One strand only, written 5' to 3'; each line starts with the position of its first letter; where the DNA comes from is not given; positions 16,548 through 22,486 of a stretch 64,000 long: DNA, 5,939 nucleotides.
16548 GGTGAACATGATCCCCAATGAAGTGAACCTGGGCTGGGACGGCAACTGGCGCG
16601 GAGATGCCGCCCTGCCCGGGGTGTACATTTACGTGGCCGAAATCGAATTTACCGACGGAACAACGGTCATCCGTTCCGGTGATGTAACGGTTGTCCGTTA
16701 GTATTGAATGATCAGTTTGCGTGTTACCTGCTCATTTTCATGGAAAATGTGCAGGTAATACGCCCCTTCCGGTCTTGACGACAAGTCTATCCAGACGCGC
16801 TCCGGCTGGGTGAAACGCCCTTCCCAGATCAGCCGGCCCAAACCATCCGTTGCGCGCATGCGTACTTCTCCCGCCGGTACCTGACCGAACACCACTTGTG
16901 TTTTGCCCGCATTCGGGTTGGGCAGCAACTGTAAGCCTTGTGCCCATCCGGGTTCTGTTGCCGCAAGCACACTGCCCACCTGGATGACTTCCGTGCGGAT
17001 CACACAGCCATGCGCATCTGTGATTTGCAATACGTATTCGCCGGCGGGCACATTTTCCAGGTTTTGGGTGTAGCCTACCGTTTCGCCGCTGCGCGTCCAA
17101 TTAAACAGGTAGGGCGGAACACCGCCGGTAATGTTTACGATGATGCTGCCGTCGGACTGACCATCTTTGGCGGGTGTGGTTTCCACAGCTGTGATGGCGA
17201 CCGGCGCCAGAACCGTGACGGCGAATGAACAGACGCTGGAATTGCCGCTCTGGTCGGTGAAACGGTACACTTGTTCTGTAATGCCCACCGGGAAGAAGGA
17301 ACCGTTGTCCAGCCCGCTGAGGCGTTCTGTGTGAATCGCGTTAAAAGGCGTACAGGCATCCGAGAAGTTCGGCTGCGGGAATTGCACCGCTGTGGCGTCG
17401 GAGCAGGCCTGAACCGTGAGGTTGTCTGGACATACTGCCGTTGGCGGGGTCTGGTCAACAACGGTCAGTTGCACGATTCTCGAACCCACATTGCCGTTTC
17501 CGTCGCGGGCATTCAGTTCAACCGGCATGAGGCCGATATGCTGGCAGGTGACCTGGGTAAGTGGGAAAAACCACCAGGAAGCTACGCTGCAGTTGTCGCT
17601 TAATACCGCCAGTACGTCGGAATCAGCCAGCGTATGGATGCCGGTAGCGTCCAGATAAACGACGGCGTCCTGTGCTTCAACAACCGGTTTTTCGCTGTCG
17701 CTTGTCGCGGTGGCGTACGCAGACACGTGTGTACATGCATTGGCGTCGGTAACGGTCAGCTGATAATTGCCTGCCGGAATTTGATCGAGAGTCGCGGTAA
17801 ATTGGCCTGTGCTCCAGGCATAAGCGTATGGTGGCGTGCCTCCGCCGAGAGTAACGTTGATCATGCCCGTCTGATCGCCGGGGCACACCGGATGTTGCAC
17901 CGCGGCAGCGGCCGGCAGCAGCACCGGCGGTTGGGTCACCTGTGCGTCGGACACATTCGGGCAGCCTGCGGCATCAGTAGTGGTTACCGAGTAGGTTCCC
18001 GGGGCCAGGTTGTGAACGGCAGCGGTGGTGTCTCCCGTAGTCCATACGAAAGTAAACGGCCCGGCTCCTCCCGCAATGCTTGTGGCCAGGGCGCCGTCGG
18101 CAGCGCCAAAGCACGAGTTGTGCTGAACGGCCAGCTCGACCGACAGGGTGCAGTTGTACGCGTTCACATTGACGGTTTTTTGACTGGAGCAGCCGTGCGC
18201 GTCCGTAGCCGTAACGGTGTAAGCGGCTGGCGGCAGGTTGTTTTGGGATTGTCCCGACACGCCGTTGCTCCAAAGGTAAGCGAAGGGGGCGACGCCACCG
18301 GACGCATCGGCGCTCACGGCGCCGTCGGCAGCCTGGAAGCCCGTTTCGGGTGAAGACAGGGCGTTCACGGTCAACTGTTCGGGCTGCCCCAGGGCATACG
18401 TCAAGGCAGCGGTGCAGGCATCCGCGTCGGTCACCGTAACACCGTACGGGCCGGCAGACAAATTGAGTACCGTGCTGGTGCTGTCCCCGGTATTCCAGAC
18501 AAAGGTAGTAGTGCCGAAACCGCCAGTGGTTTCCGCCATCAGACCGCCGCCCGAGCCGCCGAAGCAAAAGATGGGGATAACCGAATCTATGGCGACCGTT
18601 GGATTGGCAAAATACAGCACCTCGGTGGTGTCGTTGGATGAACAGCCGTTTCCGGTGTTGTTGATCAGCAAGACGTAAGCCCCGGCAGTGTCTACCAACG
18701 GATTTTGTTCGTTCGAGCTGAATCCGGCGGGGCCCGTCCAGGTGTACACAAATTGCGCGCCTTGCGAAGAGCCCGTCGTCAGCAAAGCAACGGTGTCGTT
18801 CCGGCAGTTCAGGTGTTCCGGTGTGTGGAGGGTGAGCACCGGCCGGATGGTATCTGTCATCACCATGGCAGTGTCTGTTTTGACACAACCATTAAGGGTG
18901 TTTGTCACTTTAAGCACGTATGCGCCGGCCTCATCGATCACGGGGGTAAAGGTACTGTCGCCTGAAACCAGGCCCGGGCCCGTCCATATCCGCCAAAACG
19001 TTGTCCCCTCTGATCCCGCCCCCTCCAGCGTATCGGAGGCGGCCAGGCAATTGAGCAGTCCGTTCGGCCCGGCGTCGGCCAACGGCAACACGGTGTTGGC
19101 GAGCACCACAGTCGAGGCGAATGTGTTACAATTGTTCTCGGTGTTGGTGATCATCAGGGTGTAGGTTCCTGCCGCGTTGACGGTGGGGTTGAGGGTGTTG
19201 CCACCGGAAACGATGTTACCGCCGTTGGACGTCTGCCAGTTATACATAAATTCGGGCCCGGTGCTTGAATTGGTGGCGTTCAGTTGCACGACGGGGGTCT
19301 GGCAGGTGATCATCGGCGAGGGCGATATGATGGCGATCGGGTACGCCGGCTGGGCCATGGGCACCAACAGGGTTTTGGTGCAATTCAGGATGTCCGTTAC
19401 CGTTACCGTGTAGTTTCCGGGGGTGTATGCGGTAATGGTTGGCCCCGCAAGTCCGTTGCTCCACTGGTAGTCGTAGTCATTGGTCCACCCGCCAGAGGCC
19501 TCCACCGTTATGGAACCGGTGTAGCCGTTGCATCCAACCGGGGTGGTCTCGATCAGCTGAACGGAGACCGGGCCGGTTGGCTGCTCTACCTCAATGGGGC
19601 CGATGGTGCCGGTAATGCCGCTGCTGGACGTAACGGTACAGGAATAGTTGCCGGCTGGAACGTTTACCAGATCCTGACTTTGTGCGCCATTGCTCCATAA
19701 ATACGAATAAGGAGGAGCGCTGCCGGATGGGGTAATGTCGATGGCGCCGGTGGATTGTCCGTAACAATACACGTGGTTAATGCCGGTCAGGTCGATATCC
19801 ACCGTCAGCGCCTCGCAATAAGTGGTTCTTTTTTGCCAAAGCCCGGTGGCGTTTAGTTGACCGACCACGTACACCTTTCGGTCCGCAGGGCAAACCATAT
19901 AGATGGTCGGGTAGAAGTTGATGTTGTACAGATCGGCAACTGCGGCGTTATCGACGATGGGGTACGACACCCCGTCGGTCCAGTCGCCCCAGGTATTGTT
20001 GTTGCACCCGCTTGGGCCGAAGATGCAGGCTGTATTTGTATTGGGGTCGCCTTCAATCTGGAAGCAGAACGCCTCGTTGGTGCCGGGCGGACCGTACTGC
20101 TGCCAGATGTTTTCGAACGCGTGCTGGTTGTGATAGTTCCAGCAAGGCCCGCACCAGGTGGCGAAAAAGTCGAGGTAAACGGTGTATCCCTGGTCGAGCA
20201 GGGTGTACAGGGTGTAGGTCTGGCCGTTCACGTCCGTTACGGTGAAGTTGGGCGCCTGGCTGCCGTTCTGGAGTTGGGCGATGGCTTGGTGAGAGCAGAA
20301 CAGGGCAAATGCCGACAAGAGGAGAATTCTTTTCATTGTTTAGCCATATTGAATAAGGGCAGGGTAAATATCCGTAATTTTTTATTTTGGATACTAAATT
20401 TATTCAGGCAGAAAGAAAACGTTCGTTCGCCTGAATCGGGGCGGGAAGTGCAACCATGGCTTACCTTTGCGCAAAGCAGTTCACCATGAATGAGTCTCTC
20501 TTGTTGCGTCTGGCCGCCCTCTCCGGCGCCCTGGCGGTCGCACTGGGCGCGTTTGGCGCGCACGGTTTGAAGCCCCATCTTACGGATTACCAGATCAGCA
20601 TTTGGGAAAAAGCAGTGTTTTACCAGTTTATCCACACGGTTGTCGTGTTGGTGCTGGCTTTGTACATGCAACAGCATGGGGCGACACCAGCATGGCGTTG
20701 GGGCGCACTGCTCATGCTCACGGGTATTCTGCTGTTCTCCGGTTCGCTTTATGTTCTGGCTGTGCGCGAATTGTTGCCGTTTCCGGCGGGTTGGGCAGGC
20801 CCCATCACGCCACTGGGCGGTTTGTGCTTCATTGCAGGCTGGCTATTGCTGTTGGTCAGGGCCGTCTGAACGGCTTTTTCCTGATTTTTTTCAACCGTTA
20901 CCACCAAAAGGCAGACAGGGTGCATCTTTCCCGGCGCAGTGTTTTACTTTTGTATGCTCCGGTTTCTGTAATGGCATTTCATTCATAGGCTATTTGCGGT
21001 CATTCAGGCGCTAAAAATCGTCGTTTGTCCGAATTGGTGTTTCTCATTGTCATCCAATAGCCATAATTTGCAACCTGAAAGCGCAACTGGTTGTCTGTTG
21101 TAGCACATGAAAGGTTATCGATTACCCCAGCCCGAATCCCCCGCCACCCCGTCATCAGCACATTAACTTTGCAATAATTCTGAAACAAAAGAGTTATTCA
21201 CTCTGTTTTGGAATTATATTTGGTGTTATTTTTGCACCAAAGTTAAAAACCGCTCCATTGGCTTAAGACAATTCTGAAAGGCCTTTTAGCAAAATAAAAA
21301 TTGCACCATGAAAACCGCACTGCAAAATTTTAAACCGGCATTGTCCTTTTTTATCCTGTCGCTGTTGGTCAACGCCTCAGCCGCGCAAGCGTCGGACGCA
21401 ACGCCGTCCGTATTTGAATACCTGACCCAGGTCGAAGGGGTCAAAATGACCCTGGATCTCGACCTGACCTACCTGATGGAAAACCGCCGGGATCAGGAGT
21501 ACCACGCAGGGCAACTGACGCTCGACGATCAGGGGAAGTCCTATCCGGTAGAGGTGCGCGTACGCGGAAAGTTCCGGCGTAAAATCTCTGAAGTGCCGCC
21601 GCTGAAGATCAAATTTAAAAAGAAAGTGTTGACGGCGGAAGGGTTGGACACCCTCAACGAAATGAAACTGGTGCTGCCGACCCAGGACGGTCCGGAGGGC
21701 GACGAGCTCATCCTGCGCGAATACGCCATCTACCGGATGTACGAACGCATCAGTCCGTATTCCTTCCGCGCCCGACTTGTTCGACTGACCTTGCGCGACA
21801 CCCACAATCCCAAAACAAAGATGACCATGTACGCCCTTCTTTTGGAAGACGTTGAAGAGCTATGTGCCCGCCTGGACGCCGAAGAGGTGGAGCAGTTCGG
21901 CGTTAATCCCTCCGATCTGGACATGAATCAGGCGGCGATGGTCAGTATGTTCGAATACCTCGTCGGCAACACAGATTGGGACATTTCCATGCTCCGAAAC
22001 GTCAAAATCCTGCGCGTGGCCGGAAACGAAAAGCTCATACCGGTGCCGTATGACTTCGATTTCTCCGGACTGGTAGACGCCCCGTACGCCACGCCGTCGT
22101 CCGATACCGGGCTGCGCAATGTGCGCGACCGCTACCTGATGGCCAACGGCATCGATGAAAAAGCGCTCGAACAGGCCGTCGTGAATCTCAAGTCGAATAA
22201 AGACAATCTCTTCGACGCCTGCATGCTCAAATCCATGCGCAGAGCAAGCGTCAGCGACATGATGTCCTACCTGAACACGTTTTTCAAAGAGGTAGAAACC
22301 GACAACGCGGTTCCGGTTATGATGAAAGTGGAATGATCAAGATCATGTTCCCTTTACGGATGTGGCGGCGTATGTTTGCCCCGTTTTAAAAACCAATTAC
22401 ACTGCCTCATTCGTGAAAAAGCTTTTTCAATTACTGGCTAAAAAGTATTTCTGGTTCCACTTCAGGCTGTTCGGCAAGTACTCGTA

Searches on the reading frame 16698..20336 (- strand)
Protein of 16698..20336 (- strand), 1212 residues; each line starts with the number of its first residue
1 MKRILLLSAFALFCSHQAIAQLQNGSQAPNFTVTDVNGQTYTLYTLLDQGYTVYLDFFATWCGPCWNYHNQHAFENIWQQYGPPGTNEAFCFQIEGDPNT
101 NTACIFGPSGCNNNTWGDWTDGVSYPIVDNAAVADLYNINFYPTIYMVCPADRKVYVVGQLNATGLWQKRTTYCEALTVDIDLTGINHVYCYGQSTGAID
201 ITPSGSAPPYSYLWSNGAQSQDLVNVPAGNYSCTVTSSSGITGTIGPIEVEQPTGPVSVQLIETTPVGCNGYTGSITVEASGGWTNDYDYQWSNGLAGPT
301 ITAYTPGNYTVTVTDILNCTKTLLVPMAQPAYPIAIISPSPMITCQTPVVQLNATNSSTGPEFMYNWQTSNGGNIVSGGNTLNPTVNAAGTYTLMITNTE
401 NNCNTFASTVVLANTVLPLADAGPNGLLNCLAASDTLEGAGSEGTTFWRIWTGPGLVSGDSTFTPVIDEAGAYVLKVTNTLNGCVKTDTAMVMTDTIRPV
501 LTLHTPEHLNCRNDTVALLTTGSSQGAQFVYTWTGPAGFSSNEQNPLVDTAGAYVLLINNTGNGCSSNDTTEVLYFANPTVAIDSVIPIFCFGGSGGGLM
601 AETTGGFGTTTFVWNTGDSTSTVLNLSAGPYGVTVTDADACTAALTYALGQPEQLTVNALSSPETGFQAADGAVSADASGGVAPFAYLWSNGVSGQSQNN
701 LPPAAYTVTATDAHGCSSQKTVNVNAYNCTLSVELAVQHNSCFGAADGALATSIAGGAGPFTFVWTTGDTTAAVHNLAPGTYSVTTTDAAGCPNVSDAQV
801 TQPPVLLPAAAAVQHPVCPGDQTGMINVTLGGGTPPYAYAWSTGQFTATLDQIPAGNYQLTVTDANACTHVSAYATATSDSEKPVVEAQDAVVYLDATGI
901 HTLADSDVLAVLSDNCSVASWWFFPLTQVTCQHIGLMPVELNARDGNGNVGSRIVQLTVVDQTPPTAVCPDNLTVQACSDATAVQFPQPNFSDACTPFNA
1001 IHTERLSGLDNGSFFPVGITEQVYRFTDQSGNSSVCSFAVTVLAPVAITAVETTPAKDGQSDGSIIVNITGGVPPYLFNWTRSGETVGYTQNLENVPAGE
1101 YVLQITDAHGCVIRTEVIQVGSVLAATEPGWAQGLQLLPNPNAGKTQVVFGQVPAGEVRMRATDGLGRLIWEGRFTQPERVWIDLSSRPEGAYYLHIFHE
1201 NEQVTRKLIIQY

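Call 4: search_protein_families(library=pfam, proteins=[window:16698-20336:-], max_evalue=0.01)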
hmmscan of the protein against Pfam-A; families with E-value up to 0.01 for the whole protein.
window:16698-20336:- (1212 aa): 7 families
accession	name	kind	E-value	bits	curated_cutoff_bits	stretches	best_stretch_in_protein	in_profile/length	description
PF13573.12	SprB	-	3.2e-45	151.9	28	6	189-218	7-36/37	SprB repeat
PF02494.22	HYR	-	2.8e-13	50.4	21.7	1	960-1042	1-81/81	HYR domain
PF18962.6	Por_Secre_tail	-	7.4e-11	42.6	27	1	1139-1210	3-75/75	Secretion system C-terminal sorting domain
PF08534.16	Redoxin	-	1.2e-05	25.6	26.6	1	23-89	1-66/148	Redoxin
PF00085.26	Thioredoxin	-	0.00013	22.4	23.5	0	50-81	18-47/103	Thioredoxin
PF00578.27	AhpC-TSA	-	0.0002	21.7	26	1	25-66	2-42/124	AhpC/TSA family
PF19408.5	PKD_6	-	0.0076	17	25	1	363-409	32-78/82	PKD-like domain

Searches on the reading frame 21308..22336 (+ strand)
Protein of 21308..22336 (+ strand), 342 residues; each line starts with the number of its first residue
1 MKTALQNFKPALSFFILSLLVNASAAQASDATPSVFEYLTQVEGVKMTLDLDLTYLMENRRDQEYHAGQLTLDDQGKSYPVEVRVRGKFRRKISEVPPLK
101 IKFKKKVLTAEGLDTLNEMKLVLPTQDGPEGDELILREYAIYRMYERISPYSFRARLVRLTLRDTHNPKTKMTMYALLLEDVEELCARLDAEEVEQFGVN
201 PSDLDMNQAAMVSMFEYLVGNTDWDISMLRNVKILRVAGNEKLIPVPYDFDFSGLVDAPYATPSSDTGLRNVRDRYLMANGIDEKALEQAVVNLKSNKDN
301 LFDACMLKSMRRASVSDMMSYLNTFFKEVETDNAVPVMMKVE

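Call 4: search_protein_families(library=pfam, proteins=[window:21308-22336:+], max_evalue=0.01)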
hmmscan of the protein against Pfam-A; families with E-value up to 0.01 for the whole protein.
window:21308-22336:+ (342 aa): 1 family
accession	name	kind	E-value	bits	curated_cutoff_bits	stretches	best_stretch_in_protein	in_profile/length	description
PF08757.17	CotH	-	4.8e-06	26.7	23.8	0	83-166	1-79/322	CotH kinase protein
